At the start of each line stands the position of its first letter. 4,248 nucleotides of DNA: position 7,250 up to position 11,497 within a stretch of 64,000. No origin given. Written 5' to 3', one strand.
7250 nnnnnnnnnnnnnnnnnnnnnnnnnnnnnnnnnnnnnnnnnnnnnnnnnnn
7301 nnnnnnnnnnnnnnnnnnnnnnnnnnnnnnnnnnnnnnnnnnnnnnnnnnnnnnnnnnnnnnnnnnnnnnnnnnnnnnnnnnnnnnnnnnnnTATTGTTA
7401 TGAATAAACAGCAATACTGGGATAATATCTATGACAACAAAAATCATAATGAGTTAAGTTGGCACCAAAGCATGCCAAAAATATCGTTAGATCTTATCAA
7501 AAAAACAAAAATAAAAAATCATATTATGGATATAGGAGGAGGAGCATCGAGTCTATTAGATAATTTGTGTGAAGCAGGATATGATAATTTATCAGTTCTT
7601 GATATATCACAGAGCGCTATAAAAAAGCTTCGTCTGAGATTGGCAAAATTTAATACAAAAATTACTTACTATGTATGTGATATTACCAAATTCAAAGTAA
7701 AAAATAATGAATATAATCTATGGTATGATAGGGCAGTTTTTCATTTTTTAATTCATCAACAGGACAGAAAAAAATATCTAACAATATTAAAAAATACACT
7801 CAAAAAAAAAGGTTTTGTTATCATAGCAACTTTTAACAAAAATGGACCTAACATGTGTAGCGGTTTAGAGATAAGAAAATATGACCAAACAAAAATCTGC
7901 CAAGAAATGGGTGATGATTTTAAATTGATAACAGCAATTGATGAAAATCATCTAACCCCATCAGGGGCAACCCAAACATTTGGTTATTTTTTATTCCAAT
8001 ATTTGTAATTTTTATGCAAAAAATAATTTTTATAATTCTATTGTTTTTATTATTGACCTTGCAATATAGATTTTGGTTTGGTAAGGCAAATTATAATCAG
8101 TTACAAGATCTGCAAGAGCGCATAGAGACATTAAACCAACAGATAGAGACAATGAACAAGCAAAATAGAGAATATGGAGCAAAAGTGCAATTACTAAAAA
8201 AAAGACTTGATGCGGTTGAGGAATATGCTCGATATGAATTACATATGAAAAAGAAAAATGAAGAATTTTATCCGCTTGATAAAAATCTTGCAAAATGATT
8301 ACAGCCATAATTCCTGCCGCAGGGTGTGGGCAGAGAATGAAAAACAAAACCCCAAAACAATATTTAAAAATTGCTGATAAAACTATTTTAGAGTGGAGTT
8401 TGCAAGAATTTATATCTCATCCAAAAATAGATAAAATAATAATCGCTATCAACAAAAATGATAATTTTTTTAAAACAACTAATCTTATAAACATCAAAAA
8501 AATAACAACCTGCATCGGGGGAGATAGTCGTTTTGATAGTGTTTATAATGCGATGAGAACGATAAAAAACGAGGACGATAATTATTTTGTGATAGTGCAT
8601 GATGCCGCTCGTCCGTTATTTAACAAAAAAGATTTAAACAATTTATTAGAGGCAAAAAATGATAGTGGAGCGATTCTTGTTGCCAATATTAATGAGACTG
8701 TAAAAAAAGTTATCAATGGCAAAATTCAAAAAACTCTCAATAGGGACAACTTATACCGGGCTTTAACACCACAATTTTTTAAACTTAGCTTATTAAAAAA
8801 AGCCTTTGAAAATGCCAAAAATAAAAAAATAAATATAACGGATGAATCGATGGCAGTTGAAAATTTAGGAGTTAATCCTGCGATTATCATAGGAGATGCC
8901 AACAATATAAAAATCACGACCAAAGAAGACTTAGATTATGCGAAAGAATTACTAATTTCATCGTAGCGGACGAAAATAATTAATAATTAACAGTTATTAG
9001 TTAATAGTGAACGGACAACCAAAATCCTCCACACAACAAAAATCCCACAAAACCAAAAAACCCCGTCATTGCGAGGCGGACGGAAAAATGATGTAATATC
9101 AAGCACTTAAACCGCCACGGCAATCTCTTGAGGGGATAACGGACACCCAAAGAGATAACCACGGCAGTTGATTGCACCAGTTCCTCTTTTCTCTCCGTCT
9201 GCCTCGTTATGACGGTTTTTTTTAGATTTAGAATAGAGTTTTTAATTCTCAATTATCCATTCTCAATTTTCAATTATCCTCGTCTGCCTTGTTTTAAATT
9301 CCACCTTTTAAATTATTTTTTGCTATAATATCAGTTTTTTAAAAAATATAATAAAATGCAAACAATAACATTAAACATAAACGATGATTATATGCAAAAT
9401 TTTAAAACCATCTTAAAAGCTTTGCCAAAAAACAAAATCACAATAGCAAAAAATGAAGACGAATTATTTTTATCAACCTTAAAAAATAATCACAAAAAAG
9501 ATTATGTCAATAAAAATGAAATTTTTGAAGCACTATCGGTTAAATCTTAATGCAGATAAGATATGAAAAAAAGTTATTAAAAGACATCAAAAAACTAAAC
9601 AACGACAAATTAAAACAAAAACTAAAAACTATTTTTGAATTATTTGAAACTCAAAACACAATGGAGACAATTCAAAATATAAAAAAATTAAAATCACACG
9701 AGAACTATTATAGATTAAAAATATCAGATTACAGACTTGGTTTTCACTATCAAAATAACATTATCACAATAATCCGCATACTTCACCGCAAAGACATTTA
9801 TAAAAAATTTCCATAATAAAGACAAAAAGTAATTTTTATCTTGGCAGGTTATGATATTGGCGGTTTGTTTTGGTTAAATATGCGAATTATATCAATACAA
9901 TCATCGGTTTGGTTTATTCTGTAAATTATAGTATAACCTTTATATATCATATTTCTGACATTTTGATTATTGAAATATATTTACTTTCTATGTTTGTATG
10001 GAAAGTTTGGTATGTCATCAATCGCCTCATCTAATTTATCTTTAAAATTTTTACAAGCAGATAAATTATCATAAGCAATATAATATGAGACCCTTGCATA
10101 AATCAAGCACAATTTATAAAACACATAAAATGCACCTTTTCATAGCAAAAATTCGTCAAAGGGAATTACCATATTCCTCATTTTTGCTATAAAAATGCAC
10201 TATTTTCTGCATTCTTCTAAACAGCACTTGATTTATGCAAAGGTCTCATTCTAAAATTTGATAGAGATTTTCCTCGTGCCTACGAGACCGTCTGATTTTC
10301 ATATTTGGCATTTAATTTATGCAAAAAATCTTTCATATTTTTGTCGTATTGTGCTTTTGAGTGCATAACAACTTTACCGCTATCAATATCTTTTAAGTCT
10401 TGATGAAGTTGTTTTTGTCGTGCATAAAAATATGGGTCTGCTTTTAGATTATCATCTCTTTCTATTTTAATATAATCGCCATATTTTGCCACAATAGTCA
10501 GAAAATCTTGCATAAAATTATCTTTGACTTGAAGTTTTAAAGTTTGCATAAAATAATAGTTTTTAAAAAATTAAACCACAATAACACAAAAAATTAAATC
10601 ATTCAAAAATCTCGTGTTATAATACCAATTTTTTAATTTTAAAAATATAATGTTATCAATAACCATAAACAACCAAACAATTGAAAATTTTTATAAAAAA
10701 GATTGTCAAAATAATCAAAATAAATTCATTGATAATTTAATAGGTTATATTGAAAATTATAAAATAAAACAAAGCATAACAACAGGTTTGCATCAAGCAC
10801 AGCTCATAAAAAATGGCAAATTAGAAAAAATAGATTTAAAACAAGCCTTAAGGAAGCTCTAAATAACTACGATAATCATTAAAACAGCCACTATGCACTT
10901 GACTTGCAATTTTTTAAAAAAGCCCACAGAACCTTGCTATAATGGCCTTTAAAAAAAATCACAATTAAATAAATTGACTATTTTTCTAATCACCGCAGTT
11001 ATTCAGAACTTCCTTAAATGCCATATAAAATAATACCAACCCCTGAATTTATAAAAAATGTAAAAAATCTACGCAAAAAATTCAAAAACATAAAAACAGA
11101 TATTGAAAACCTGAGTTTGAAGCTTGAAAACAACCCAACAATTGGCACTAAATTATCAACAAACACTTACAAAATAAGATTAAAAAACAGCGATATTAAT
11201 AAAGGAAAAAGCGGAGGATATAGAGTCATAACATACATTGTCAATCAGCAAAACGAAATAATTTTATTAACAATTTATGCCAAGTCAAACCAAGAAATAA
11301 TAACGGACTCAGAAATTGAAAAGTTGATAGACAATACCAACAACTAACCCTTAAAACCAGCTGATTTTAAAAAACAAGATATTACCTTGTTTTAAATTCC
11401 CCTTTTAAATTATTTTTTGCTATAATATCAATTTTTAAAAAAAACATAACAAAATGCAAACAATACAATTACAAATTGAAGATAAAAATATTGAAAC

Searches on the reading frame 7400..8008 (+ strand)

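Call 80: search_protein_families(library=pfam, proteins=[window:7400-8008:+], max_evalue=0.0001)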
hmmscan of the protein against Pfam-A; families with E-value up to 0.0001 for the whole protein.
window:7400-8008:+ (202 aa): 8 families
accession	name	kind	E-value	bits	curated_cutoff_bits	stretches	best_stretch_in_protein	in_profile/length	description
PF13649.12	Methyltransf_25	-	1.5e-10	42.1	27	1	42-138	1-97/97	Methyltransferase domain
PF13847.12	Methyltransf_31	-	3e-10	40.4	27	1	40-147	5-114/145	Methyltransferase domain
PF08241.18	Methyltransf_11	-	1.1e-08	36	21.2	1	44-142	2-95/95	Methyltransferase domain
PF08242.18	Methyltransf_12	-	8e-07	30.2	30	1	43-139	1-97/98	Methyltransferase domain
PF05401.17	NodS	-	4.1e-06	27.2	24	1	23-135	28-137/201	Nodulation protein S (NodS)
PF05724.17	TPMT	-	1e-05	25.8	26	1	4-147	3-158/218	Thiopurine S-methyltransferase (TPMT)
PF13489.12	Methyltransf_23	-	5.4e-05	23.4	27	1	34-149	18-123/164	Methyltransferase domain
PF05891.18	Methyltransf_PK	-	6.9e-05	22.9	27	1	36-143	53-160/218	AdoMet dependent proline di-methyltransferase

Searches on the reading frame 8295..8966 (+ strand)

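Call 20: search_protein_families(library=pfam, proteins=[window:8295-8966:+], max_evalue=0.001)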
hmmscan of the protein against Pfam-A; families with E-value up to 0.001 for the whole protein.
window:8295-8966:+ (223 aa): 3 families
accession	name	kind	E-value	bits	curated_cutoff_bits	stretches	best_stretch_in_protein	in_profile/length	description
PF01128.25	IspD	-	7.5e-66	222.5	27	1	2-220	1-219/221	2-C-methyl-D-erythritol 4-phosphate cytidylyltransferase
PF12804.13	NTP_transf_3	-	7.1e-10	39.7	27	1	4-135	1-126/160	MobA-like NTP transferase domain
PF02348.25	CTP_transf_3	-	9.9e-07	29.2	22.6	1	4-137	2-130/217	Cytidylyltransferase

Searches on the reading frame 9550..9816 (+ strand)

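Call 82: search_protein_families(library=pfam, proteins=[window:9550-9816:+], max_evalue=0.0001)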
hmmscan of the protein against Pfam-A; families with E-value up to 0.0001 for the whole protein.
window:9550-9816:+ (88 aa): 1 family
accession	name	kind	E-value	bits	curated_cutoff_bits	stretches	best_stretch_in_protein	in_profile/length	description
PF05016.21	ParE_toxin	-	3e-10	41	23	1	3-84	1-89/89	ParE toxin of type II toxin-antitoxin system, parDE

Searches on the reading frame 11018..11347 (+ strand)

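Call 82: search_protein_families(library=pfam, proteins=[window:11018-11347:+], max_evalue=0.0001)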
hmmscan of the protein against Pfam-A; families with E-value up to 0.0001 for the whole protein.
window:11018-11347:+ (109 aa): 1 family
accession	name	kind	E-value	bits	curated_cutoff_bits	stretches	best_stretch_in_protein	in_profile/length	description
PF06296.18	RelE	-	1.3e-05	25.9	27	1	41-103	34-93/120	RelE toxin of RelE / RelB toxin-antitoxin system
